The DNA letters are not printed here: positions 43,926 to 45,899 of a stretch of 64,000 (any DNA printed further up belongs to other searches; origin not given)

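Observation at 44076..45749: Uncharacterised 557-aa Cys-rich multi-zinc-ribbon protein embedded between thyA and folA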

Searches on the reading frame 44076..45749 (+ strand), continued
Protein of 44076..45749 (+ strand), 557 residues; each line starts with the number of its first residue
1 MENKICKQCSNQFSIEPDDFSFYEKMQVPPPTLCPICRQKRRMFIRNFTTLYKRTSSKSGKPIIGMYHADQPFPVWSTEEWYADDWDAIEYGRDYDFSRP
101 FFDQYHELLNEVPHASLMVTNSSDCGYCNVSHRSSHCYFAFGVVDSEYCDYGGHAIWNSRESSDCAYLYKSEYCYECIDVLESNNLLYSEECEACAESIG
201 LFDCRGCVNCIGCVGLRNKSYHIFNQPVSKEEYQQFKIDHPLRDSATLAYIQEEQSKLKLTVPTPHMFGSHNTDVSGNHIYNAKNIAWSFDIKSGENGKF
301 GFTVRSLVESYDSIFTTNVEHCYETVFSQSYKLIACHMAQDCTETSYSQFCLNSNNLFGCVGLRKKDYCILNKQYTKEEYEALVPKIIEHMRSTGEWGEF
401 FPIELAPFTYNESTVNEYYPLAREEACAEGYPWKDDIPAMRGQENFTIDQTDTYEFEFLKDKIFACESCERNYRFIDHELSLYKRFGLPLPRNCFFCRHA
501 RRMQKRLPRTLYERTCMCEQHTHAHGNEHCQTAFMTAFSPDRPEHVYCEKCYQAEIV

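Call 25: predict_structure(alignment_id=A1)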
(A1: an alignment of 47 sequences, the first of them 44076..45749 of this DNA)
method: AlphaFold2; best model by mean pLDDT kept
length: 557 residues; sequences in the alignment: 47
mean_pLDDT: 82.8   pTM: 0.81
mean pLDDT of the five models: 82.8, 79.4, 71.8, 70.3, 69.8
residues with pLDDT >= 90: 223; 70-90: 238; 50-70: 69; < 50: 27
segments of 3 or more residues with pLDDT < 50: 269-293
pLDDT, mean of each block of 10 residues (from residue 1): 86 83 87 85 79 93 91 92 91 95 94 88 80 84 80 69 84 89 92 93 94 95 98 97 93 95 71 34 35 52 57 64 67 67 64 70 85 93 94 92 89 81 90 86 93 93 95 91 93 89 76 84 80 80 85 81
secondary structure, 60 per line:
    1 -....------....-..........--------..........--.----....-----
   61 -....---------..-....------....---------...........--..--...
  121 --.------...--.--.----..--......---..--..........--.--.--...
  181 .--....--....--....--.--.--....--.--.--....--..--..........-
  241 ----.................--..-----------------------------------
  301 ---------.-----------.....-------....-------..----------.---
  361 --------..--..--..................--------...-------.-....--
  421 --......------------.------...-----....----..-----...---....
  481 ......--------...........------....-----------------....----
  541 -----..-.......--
elements in order: E2-5 E12-15 H17-26 H35-44 E52-55 E62-65 H78-81 H88-91 H101-111 E118-120 E130-132 E147-152 E160-169 E178-181 E184-187 E190-193 E196-199 E208-211 E220-223 H230-239 H245-261 E322-326 E334-337 H377-394 H415-418 H423-428 H456-459 E471-473 H477-486 H495-505 E512-515 E533-536 H549-555
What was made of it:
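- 44082..44210 (+): ZnF1 (res 3-45): treble-clef zinc finger, C6/C9…C34/C37, followed by an Arg-rich helix (R38, R41, R42). AF2 pLDDT is 83-87 (call 25).
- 44226..44321 (+): Decayed zinc ribbon (res 51-82): a β-hairpin pair in which the CxxC…CxxC of other paralogs is replaced by Ser/Thr/Glu in orthogroup A. AF2 places strands at 52-55 and 62-65 (call 25).
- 44427..44753 (+): β-solenoid 1 (res 118-226): about nine 12-residue coils with a Cys ladder, ending in the cap motif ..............…KEEY. AF2 shows 4-residue strands every 6 residues, pLDDT 84-98 (call 25).
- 44754..44861 (+): Two helices after solenoid 1 (res 227-262). AF2 helices at 230-239 and 245-261 (call 25).
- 44862..44957 (+): Conserved loop (res 263-294, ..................…) that AF2 cannot place. 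pLDDT is below 50 for residues 269-293 (call 25).
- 44958..45191 (+): β-solenoid 2 (res 295-372): a duplicate of solenoid 1, ending in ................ AF2 confidence is lower here, 57-70 (call 25).
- The second solenoid and the loop are poorly modelled (call 25). The helical caps at the solenoid ends argue against end-to-end polymerisation (inference from call 25).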

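Call 29: fold_search(model_id=the predicted structure, library=pdb)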
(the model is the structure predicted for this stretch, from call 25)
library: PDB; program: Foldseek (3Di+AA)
matches with E <= 10: 190; with E <= 0.001: 0
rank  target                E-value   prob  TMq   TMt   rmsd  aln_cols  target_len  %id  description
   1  1qrl                  2.4e-02  0.51  0.11  0.23  12.7       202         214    6  A CLOSER LOOK AT THE ACTIVE SITE OF GAMMA-CARBONIC ANHYDRASES: HIGH RESOLUTION CRYSTALLOGRAPHIC STUDIES OF THE CARBONIC  (released 1999-06-25)
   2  8iuf_G3               2.9e-02  0.16  0.09  0.14  21.1       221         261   10  Cryo-EM structure of Euglena gracilis super-complex I+III2+IV, composite (released 2024-02-28)
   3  9qez_B                3.2e-02  0.16  0.08  0.17  12.1       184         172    9  Carbonic anhydrase mutant (released 2025-12-10)
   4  9qev_B                3.4e-02  0.20  0.09  0.20  12.1       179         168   10  A native carbonic anhydrase from Caloramator australiacus (released 2025-12-10)
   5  1qre                  3.6e-02  0.20  0.09  0.17  13.3       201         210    5  A CLOSER LOOK AT THE ACTIVE SITE OF GAMMA-CARBONIC ANHYDRASES: HIGH RESOLUTION CRYSTALLOGRAPHIC STUDIES OF THE CARBONIC  (released 1999-06-25)
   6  9qez_H                3.6e-02  0.16  0.08  0.18  12.0       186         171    9  Carbonic anhydrase mutant (released 2025-12-10)
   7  7ar9_y                3.6e-02  0.16  0.09  0.13  14.3       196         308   12  Cryo-EM structure of Polytomella Complex-I (membrane arm) (released 2021-12-08)
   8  3kwc_B                4.0e-02  0.14  0.10  0.17  11.8       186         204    5  Oxidized, active structure of the beta-carboxysomal gamma-Carbonic Anhydrase, CcmM (released 2010-02-23)
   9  1qrf                  4.0e-02  0.14  0.09  0.15  12.1       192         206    6  A CLOSER LOOK AT THE ACTIVE SITE OF GAMMA-CARBONIC ANHYDRASES: HIGH RESOLUTION CRYSTALLOGRAPHIC STUDIES OF THE CARBONIC  (released 1999-06-25)
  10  1thj_A                4.4e-02  0.20  0.09  0.17  12.0       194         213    7  CARBONIC ANHYDRASE FROM METHANOSARCINA (released 1996-10-14)
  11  3oup                  4.4e-02  0.16  0.08  0.16  13.3       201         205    4  Crystal structure of the gamma-carbonic anhydrase W19N mutant from Methanosarcina thermophila (released 2011-10-26)
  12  1v3w                  4.6e-02  0.18  0.09  0.19  11.9       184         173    9  Structure of Ferripyochelin binding protein from Pyrococcus horikoshii OT3 (released 2003-11-18)
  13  9qez_I                4.8e-02  0.16  0.09  0.19  10.8       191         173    9  Carbonic anhydrase mutant (released 2025-12-10)
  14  9qev_A                4.8e-02  0.15  0.09  0.18  12.4       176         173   12  A native carbonic anhydrase from Caloramator australiacus (released 2025-12-10)
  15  9qev_C                5.4e-02  0.15  0.09  0.19  11.9       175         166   12  A native carbonic anhydrase from Caloramator australiacus (released 2025-12-10)
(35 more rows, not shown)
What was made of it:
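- On Hexapeptide-repeat left-handed β-helix enzymes: Foldseek best E 0.024 with TM ≤0.23 (call 29).
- Closest known: Left-handed β-helix. Same: Both have short strands every six residues (calls 25, 29).
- Closest known: Left-handed β-helix. Different: Foldseek E≥0.024, TM≤0.23, rmsd about 12 Å (call 29).
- Tried and rejected: The matches are insignificant (call 29).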

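Call 31: search_solved_structures(query=A1, max_evalue=10, show_alignments=3)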
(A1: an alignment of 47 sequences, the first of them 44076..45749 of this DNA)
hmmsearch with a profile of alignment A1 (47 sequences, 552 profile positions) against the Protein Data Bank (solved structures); distinct sequences matched with E-value up to 10: 6.
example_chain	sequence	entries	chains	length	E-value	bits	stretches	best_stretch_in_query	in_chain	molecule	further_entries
1vbf_A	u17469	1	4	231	0.28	13.3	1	391-494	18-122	231aa long hypothetical protein-L-isoaspartate O-methyltransferase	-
5gmy_A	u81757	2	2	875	0.34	13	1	73-159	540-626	Transmembrane oligosaccharyl transferase, putative | Dolichyl-phosphooligosaccharide-protein glycotransferase 3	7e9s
4zqu_B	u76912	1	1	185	0.43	12.7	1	303-377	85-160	CdiI toxin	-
1cxx_A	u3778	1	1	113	0.45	12.6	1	516-550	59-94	CYSTEINE AND GLYCINE-RICH PROTEIN CRP2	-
1ibi_A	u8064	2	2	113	0.51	12.4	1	516-550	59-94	CYSTEINE-RICH PROTEIN 2 | CYSTEINE AND GLYCINE-RICH PROTEIN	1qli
1ctl_A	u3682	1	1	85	0.71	11.9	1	516-550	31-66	AVIAN CYSTEINE RICH PROTEIN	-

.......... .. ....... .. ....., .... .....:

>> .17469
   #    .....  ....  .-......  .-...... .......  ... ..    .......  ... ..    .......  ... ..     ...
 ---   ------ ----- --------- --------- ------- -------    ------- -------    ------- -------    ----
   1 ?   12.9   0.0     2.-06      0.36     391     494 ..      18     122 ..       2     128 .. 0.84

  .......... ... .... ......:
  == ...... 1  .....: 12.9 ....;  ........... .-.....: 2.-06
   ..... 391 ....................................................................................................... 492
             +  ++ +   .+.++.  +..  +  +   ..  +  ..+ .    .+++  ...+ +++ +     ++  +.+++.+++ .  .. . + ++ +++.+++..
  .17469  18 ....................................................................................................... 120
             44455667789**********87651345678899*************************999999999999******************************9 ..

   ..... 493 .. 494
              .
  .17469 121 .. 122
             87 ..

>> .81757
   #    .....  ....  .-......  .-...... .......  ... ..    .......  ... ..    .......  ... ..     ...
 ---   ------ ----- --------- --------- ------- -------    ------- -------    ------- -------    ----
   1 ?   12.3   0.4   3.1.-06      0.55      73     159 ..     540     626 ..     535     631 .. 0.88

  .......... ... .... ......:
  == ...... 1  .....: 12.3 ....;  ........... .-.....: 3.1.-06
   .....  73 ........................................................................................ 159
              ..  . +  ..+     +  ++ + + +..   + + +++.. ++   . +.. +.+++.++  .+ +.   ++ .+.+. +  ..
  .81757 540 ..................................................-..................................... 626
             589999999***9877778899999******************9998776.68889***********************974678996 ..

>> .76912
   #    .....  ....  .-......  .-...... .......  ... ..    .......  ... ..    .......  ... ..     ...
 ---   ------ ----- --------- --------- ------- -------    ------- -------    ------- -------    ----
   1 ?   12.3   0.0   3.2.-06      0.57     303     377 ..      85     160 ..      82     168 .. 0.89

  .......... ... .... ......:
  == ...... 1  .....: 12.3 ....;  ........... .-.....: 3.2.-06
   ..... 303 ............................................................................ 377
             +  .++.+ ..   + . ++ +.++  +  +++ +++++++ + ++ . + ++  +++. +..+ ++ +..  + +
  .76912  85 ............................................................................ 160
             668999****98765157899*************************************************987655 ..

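Call 32: search_protein_families(library=pfam, alignment_id=A1, max_evalue=0.1)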
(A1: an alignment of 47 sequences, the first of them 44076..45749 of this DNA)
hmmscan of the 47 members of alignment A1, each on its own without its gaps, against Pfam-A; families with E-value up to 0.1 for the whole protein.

A. member 1, window:44076-45749:+ (557 aa): 4 families
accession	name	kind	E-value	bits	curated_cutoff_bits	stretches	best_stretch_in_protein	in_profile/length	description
PF13451.12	zf_Tbcl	-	0.00028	21.2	24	2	5-42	6-44/48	Probable treble clef domain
PF23477.1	zf_Tbcl_2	-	0.019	15.1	27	1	529-554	10-35/37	Probable treble clef zinc finger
PF09606.15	Med15_N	-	0.07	13.3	24.1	0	371-394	41-64/72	ARC105/Med15 mediator subunit N-terminal KIX domain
PF00553.25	CBM_2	-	0.088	13.6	24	0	267-307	44-85/101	Cellulose binding domain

B. families by the number of members that match (of 47 scanned): 14 families
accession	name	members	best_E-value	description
PF13451.12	zf_Tbcl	39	2.7e-08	Probable treble clef domain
PF23477.1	zf_Tbcl_2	24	8e-07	Probable treble clef zinc finger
PF09606.15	Med15_N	13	0.00024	ARC105/Med15 mediator subunit N-terminal KIX domain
PF09723.15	Zn_ribbon_8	3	0.0067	Zinc ribbon domain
PF08534.16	Redoxin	2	0.015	Redoxin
PF14205.11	Cys_rich_KTR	1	0.0076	Cysteine-rich KTR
PF09567.15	RE_MamI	1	0.016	MamI restriction endonuclease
PF04864.19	Alliinase_C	1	0.026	Allinase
PF10621.14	FpoO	1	0.046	F420H2 dehydrogenase subunit FpoO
PF05443.17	ROS_MUCR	1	0.047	ROS/MUCR transcriptional regulator protein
PF25099.1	GOLD_PATL1_C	1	0.069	Patellin-1-like, C-terminal GOLD domain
PF17568.7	DUF5474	1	0.084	Family of unknown function (DUF5474)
PF13408.12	Zn_ribbon_recom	1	0.084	Recombinase zinc beta ribbon domain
PF00553.25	CBM_2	1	0.088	Cellulose binding domain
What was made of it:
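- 44082..44210 (+): 39 of 47 orthologs match it (call 32).
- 45612..45746 (+): ZnF3 (res 513-557): C516…C530…C548/C551 finger carrying a His-rich insert (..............). 24 of 47 orthologs match it (call 32).
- On zf_Tbcl_2 (PF23477): 24 of 47 orthologs match, with best E 8e-7 (call 32).
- On Hexapeptide-repeat left-handed β-helix enzymes: No hexapeptide Pfam hit in 47 members (call 32).
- Closest known: Pfam zf_Tbcl. Same: 39 and 24 of 47 orthologs respectively match these models (call 32).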

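Call 40: search_protein_families(library=pfam, proteins=[L038:503-1987:+, L006:13514-13810:+, L042:6304-6612:+, L069:7439-8857:+, L038:13816-14688:+, L019:12594-13715:+, L073:7382-8149:-, L048:15200-15754:-, L049:17144-18481:-, L049:18481-19980:-], max_evalue=0.001)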
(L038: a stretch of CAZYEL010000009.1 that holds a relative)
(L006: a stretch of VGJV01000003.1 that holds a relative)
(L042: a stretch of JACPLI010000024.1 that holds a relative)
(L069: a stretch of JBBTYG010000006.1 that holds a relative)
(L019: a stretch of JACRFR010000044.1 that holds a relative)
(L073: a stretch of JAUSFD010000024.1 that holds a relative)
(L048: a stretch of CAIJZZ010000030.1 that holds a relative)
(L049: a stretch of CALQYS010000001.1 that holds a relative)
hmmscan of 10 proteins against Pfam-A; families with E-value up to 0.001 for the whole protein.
L038:503-1987:+ (494 aa): 2 families
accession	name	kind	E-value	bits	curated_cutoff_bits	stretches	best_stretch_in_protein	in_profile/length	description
PF00883.26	Peptidase_M17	-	3.2e-113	378.5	25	1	178-487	3-309/310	Cytosol aminopeptidase family, catalytic domain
PF02789.23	Peptidase_M17_N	-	0.00017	21.9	23.4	1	51-139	37-128/129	Cytosol aminopeptidase family, N-terminal domain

L006:13514-13810:+ (98 aa): 0 families

L042:6304-6612:+ (102 aa): 1 family
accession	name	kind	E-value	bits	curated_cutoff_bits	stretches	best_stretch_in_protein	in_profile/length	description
PF03091.20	CutA1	-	4.7e-27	94.1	22.4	1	3-97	2-97/99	CutA1 divalent ion tolerance protein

L069:7439-8857:+ (472 aa): 2 families
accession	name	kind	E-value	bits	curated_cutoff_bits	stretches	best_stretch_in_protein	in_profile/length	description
PF03772.21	Competence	-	4.7e-44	151.2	23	1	198-461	1-268/270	Competence protein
PF13567.11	DUF4131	-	2.8e-11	43.8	31.6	1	23-149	3-139/165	Domain of unknown function (DUF4131)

L038:13816-14688:+ (290 aa): 0 families

L019:12594-13715:+ (373 aa): 1 family
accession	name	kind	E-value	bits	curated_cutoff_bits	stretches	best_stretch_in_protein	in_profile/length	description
PF00162.24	PGK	-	1.6e-92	310.8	27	1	24-362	26-379/379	Phosphoglycerate kinase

L073:7382-8149:- (255 aa): 3 families
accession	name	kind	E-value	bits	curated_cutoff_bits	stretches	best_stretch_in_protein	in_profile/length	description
PF01978.25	TrmB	-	5.9e-09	36.1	25.6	1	6-59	1-54/68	Sugar-specific transcriptional regulator TrmB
PF12840.13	HTH_20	-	1.1e-05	25.7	27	1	18-59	9-50/51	Helix-turn-helix domain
PF13730.12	HTH_36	-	0.00069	19.8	25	0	10-57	2-55/55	Helix-turn-helix domain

L048:15200-15754:- (184 aa): 1 family
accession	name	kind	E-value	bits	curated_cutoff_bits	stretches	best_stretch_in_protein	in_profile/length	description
PF20803.2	PaaX_M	-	2.7e-18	66.3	24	1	98-175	2-79/83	PaaX protein central Cas2-like domain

L049:17144-18481:- (445 aa): 1 family
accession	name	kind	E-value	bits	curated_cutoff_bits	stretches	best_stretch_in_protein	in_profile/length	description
PF00709.27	Adenylsucc_synt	-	9.2e-124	413.8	27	1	14-439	1-414/416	Adenylosuccinate synthetase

L049:18481-19980:- (499 aa): 8 families
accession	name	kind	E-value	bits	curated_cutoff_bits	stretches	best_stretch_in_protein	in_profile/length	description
PF00478.31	IMPDH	-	3.2e-164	546.4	25.6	1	20-484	1-345/345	IMP dehydrogenase / GMP reductase domain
PF00571.33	CBS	-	1.7e-23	83.1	24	2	105-152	5-52/57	CBS domain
PF03060.21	NMO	-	1.1e-13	51.7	28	2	233-385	96-236/331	Nitronate monooxygenase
PF01070.24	FMN_dh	-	4.1e-11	42.9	24.9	1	268-374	206-305/350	FMN-dependent dehydrogenase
PF00977.27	His_biosynth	-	0.00021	21.2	23.6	0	235-374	78-222/228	Histidine biosynthesis protein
PF01180.27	DHO_dh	-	0.00023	20.9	27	0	331-373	229-271/291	Dihydroorotate dehydrogenase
PF02310.24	B12-binding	-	0.0004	20.7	32.1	1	235-309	34-111/121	B12 binding domain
PF01645.23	Glu_synthase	-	0.00087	19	20.4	0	268-372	194-305/369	Conserved region in glutamate synthase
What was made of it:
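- CutA1 and the metallo-aminopeptidase M17 are interspersed in some arrays (call 40).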

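Call 44: find_related_loci(query=A1, collection=viral_contigs, flank=8000)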
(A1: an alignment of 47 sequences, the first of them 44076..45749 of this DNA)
Query A1 (557 aa) in viral_contigs; peptide patterns used: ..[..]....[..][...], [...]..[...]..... (x = any residue, [..] = any of these).
68 stretches matched a pattern; 1 encode a relative of the query (tblastn E <= 1e-3); 1 distinct loci.
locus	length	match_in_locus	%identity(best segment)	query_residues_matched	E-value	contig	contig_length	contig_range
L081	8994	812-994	32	145-215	1e-5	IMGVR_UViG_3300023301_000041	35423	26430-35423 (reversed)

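Call 46: fold_search(model_id=the predicted structure, library=viral)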
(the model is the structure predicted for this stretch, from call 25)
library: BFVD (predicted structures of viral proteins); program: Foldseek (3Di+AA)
matches with E <= 10: 77; with E <= 0.001: 0
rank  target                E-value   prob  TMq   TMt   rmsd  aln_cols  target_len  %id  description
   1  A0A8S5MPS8            2.8e-02  1.00  0.08  0.25   5.2        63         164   21  Putative zinc-ribbon domain protein [Siphoviridae sp. ctsIQ24]
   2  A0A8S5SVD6            3.7e-02  0.14  0.10  0.08  19.4       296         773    8  Baseplate protein [Myoviridae sp. ctBTH15]
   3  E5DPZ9                1.1e-01  0.13  0.09  0.13  13.6       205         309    7  Mannose-1-phosphate guanyltransferase C-terminal domain-containing protein [Aeromonas phage PX29]
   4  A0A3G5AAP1            3.8e-01  0.04  0.07  0.06  13.2       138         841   12  Uncharacterized protein [Hyperionvirus sp.]
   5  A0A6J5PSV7            4.0e-01  0.11  0.10  0.23   8.8       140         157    6  Hexapeptide repeat [uncultured Caudovirales phage]
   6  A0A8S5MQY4            4.2e-01  0.66  0.06  0.26   9.1        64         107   19  Putative cytoplasmic protein [Caudovirales sp. ctqI92]
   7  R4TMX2                4.5e-01  0.28  0.09  0.19  12.2       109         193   18  C2H2-type domain-containing protein [Halogranum tailed virus 1]
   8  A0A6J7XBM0            6.3e-01  0.12  0.06  0.12  14.8        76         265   20  C2H2-type domain-containing protein [uncultured Caudovirales phage]
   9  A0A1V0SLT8            8.1e-01  0.28  0.08  0.16   7.6        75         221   15  Uncharacterized protein [Klosneuvirus KNV1]
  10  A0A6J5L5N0            8.5e-01  0.04  0.08  0.14  10.1       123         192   10  NeuD_NnaD, sugar O-acyltransferase, sialic acid O-acetyltransferase NeuD family [uncultured Caudovirales phage]
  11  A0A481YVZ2            9.0e-01  0.03  0.07  0.13   9.9       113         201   11  Uncharacterized protein [Marseillevirus LCMAC103]
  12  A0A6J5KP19            9.4e-01  0.02  0.07  0.11  10.8       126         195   13  WbbJ Acetyltransferase (Isoleucine patch superfamily) [uncultured Caudovirales phage]
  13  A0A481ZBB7            9.9e-01  0.28  0.07  0.08   7.2        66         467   23  Zn-finger protein [Pithovirus LCPAC401]
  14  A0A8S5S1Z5            1.0e+00  0.98  0.07  0.40   0.8        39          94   26  Alanyl-tRNA synthetase [Siphoviridae sp. ctCIv11]
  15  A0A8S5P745            1.2e+00  0.99  0.07  0.52   0.6        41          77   27  Putative zinc-ribbon domain protein [Siphoviridae sp. ctsUY14]
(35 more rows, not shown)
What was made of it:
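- Closest known: Pfam zf_Tbcl. Same: Isolated viral 'zinc-ribbon domain' proteins superpose on the finger at 0.6-0.8 Å over about 40 residues (call 46).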
